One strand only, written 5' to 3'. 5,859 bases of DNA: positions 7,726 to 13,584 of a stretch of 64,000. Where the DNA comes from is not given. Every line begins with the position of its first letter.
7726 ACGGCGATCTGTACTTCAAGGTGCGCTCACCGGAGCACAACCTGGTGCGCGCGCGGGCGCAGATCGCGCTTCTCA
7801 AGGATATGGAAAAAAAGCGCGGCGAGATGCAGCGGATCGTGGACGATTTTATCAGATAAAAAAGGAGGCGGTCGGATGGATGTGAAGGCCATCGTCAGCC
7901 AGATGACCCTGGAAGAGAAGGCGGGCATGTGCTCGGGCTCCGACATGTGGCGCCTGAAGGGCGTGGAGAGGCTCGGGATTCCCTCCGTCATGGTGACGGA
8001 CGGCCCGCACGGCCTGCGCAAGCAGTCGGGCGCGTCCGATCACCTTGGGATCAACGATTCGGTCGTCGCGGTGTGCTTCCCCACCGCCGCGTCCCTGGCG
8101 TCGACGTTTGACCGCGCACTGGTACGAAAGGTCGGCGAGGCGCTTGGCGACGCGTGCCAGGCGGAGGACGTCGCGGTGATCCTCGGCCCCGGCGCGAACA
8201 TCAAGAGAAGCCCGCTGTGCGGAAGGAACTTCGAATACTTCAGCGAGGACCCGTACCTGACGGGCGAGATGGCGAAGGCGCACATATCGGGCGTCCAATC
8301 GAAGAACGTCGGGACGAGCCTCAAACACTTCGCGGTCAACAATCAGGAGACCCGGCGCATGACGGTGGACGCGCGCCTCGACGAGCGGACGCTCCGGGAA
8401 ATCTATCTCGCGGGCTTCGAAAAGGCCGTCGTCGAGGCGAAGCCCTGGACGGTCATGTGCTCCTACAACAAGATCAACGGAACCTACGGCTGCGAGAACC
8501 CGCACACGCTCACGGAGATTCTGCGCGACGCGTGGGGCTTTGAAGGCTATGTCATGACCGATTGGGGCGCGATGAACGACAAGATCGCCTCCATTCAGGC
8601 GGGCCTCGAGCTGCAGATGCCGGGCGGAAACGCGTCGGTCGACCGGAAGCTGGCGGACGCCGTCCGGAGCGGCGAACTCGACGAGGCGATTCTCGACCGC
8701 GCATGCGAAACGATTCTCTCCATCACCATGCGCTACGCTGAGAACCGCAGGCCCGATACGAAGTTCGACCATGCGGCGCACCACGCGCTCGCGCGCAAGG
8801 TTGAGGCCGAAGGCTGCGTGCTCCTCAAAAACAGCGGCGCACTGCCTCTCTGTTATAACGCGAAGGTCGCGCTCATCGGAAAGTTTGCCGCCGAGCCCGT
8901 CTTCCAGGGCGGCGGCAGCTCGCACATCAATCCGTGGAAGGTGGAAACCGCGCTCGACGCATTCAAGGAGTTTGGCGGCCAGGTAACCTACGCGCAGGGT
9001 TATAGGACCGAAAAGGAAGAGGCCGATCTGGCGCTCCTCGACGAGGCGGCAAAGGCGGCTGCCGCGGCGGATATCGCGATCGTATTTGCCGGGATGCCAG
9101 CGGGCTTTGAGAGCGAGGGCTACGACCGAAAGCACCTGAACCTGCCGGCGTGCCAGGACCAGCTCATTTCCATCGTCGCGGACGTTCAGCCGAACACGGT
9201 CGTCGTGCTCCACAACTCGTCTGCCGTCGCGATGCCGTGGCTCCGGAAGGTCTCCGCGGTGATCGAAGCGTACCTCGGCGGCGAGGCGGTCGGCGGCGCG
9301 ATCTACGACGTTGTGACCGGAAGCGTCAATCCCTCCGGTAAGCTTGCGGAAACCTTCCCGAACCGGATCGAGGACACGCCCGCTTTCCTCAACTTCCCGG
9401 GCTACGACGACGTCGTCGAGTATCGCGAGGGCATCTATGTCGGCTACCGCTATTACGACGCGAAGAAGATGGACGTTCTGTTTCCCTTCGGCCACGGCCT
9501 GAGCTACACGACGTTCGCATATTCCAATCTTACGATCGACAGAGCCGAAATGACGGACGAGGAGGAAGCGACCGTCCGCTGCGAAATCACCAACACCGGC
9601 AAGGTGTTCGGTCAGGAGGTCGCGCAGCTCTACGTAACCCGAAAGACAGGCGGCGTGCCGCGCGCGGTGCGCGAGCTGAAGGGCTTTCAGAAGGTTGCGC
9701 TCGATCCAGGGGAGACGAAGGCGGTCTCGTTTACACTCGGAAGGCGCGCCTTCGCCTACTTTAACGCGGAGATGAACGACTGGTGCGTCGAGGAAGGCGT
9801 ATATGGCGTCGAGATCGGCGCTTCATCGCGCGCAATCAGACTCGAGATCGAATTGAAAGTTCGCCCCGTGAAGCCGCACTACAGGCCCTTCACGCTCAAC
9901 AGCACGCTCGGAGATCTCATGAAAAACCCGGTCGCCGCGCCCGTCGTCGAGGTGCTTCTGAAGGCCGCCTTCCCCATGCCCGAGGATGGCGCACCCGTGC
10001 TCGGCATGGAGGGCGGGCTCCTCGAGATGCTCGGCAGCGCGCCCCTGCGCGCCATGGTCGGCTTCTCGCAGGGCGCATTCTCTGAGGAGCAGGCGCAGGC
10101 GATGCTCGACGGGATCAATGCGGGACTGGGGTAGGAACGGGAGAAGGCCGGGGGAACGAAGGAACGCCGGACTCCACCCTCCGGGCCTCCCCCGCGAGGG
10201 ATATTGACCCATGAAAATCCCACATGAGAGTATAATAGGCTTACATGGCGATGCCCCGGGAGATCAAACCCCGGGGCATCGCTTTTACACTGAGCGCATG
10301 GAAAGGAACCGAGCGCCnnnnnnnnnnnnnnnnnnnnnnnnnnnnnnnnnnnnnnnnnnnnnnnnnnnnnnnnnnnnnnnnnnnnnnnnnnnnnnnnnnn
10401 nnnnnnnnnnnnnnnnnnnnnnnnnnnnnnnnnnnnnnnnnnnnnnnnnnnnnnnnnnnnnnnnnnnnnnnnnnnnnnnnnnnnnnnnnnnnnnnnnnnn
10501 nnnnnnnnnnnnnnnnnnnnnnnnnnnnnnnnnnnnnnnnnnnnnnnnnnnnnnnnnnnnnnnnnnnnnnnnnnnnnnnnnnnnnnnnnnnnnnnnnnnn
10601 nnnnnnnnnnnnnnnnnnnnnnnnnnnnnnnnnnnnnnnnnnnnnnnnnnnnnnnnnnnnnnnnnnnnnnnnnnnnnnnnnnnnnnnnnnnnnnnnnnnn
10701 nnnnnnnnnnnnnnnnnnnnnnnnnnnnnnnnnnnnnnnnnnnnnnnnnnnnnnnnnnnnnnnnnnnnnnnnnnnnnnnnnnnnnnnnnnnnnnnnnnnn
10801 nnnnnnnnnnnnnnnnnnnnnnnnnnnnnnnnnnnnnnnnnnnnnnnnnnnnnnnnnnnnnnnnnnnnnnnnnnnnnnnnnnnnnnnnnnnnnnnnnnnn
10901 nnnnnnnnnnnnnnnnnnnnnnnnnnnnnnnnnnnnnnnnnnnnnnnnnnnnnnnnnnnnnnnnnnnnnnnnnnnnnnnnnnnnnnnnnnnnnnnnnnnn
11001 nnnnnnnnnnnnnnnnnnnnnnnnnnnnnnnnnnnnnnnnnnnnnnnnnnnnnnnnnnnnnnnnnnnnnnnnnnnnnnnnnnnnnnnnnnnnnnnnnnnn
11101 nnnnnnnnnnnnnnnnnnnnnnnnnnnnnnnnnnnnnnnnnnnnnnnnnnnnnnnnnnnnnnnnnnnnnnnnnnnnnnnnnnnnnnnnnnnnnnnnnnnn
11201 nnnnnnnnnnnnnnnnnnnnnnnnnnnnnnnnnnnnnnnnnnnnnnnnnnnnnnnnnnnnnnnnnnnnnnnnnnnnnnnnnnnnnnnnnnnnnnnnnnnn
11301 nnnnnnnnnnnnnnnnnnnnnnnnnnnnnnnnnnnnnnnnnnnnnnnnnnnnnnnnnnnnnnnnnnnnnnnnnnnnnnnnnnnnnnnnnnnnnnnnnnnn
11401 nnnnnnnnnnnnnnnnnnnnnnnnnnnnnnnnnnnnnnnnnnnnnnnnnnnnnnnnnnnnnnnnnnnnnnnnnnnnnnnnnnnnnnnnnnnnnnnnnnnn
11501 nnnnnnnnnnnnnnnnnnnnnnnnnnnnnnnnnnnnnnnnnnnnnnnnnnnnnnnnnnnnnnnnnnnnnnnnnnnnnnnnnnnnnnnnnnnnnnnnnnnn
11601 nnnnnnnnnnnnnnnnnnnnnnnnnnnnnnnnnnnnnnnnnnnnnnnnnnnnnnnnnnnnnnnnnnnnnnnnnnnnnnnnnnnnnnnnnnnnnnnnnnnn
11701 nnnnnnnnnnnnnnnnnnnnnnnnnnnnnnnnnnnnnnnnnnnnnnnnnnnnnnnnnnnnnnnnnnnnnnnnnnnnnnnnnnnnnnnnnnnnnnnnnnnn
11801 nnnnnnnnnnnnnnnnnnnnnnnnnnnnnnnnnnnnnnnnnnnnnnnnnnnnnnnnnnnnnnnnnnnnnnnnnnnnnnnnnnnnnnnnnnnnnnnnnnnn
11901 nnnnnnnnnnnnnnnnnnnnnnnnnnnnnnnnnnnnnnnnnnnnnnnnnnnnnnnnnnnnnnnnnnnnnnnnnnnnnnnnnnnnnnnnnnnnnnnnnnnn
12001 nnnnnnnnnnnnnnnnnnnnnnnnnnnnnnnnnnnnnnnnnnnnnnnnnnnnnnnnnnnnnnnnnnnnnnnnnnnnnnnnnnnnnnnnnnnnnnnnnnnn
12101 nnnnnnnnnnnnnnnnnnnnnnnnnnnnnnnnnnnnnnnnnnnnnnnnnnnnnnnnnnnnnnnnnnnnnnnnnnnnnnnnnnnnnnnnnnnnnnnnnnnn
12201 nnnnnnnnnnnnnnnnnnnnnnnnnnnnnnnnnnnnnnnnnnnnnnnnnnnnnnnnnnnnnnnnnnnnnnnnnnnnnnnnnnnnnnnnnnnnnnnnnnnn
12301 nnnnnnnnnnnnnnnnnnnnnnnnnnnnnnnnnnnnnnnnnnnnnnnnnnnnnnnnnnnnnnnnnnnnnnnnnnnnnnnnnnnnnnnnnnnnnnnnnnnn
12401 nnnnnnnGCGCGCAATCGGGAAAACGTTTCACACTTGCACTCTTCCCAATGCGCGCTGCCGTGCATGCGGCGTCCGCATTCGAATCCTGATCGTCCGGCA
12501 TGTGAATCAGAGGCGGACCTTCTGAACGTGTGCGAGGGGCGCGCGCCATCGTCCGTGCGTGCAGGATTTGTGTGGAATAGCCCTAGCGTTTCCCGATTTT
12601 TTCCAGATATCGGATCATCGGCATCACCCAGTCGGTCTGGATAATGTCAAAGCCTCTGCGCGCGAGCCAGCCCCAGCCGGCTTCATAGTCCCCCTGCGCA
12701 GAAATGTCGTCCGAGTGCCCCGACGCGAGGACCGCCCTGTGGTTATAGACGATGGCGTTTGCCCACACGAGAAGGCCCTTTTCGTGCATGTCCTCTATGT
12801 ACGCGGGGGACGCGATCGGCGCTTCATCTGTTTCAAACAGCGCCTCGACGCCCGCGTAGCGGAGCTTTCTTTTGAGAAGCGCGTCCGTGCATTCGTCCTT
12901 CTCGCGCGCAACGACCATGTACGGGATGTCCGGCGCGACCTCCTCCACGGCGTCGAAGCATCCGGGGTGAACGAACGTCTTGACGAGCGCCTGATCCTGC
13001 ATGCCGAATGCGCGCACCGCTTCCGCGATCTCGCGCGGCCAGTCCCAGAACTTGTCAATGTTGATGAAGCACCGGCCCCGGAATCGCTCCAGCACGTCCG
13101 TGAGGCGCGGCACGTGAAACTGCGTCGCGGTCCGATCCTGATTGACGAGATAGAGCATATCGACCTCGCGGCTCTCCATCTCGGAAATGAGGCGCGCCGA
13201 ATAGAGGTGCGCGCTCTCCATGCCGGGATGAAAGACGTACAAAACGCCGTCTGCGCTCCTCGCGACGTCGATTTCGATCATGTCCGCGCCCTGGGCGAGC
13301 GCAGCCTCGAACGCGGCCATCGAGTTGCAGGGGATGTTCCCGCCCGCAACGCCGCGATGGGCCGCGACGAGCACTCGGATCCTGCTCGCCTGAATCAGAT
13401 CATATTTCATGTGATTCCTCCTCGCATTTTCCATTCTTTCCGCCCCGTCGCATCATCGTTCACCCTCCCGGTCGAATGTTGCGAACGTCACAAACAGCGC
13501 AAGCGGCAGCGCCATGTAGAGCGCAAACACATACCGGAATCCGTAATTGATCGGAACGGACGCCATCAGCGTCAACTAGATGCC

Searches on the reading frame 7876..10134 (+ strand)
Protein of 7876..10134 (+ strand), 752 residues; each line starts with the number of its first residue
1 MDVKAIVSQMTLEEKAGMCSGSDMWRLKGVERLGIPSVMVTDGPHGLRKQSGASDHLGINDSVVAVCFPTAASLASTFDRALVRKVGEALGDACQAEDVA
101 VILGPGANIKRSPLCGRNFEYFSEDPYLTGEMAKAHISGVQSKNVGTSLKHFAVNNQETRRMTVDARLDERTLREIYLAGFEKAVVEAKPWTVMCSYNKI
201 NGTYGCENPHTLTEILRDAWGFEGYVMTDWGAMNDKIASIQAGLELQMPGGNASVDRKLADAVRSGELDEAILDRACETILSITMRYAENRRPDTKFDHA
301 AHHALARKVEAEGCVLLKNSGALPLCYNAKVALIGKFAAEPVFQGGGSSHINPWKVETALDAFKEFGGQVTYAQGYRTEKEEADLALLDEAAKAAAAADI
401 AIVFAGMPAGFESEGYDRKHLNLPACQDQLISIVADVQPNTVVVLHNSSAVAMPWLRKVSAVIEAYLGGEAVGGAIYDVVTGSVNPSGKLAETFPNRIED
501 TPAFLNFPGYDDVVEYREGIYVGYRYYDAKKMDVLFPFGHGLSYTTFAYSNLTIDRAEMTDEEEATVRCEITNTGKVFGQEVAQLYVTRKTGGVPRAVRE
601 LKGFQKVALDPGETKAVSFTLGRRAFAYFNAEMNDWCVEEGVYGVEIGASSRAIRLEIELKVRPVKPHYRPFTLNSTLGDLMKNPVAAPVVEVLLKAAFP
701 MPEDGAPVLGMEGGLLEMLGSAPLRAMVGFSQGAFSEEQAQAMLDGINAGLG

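Call 3: search_protein_families(library=pfam, proteins=[window:7876-10134:+], max_evalue=0.01)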
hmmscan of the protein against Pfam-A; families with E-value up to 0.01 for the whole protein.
window:7876-10134:+ (752 aa): 3 families
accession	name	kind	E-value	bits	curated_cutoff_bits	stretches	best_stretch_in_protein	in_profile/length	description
PF01915.27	Glyco_hydro_3_C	-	5.3e-51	173.9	31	1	315-544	2-200/200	Glycosyl hydrolase family 3 C-terminal domain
PF00933.27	Glyco_hydro_3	-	3.3e-37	129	27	1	32-282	60-315/316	Glycosyl hydrolase family 3 N terminal domain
PF14310.12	Fn3-like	-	5.1e-26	91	25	1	581-651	1-71/71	Fibronectin type III-like domain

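Call 4: search_protein_families(library=ncbifam, proteins=[window:7876-10134:+], max_evalue=0.01)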
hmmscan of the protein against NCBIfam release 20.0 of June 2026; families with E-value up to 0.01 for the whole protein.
window:7876-10134:+ (752 aa): 8 families
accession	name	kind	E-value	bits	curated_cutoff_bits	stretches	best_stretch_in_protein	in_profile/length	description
NF041610.1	alph_arabinopyran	equivalog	1e-246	820.8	1300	1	9-699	2-689/738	exo-alpha-(1->6)-L-arabinopyranosidase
NF052330.1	BetGlucosiCelf0468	equivalog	1.9e-147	492.8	1300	2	6-381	2-391/817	beta-d-glucosidase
NF052329.1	XyloArabinsidase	equivalog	2.5e-91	306.9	1050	1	65-654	108-722/750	beta-xylosidase/alpha-l-arabinosidase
NF011678.0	PRK15098.1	equivalog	1.8e-85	287.9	666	2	384-655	488-758/765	beta-glucosidase BglX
NF041776.1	xylosidase_Xyl3A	equivalog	3.5e-85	286.6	1250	2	414-656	612-841/846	xylan 1,4-beta-xylosidase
NF041579.1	betaxyl_Flavo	equivalog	1.2e-83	281.5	1350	1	3-656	37-708/716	beta-xylosidase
NF052331.1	Bet13-16Glucosase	equivalog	6.7e-70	236.1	1330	2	381-655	478-741/750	exo-beta-d-1,3/1,6-glucosidase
NF003740.0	PRK05337.1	equivalog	0.0015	17.7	207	1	121-234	137-255/340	beta-N-acetylhexosaminidase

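Call 50: search_solved_structures(query=window:7876-10134:+, max_evalue=1e-50)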
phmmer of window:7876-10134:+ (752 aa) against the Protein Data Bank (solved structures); distinct sequences matched with E-value up to 1e-50: 45.
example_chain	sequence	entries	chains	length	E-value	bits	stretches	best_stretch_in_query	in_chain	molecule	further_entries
7ms2_A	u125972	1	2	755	1.3e-265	886.5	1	1-748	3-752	Thermostable beta-glucosidase B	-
8j9f_A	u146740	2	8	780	2.2e-255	852.8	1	2-748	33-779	Beta-glucosidase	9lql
5wab_A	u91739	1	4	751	5.1e-195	653.2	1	7-692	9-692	Putative beta-glucosidase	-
3abz_A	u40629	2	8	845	8.3e-133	447.6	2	2-403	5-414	Beta-glucosidase I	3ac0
2x40_A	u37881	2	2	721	1.7e-129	436.6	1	29-367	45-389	BETA-GLUCOSIDASE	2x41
2x42_A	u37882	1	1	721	2.2e-128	432.9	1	29-367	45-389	BETA-GLUCOSIDASE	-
8va7_A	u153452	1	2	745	5.4e-128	431.7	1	7-661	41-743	Glycoside hydrolase family 3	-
7pjj_A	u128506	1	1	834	8.4e-120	404.6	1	7-381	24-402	Beta-glucosidase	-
8idz_A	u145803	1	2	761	1.6e-115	390.4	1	24-370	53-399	Beta-glucosidase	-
4i3g_A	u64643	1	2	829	2.7e-114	386.3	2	6-378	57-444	Beta-glucosidase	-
3zyz_A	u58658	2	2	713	2e-90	307.4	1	4-661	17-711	BETA-D-GLUCOSIDE GLUCOHYDROLASE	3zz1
4i8d_A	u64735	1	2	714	2e-90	307.4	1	4-661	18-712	Beta-D-glucoside glucohydrolase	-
7zb3_A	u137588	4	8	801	2.6e-84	287.2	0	356-658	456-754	Beta-xylosidase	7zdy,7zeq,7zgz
6jxg_A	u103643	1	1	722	1.5e-83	284.8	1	28-661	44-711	Beta-glucosidase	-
8c7f_A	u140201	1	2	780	1.7e-83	284.5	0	356-657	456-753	Xylosidase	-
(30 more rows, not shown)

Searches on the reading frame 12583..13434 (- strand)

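Call 78: search_protein_families(library=pfam, proteins=[window:12583-13434:-], max_evalue=0.001)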
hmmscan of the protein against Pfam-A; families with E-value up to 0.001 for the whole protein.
window:12583-13434:- (283 aa): 2 families
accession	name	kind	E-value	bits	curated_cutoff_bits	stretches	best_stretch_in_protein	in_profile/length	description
PF16387.11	DUF4996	-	4.2e-20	72.6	33.7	1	172-277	1-102/102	Domain of unknown function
PF03009.23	GDPD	-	1.9e-16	61.4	23.6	1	26-224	1-216/244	Glycerophosphoryl diester phosphodiesterase family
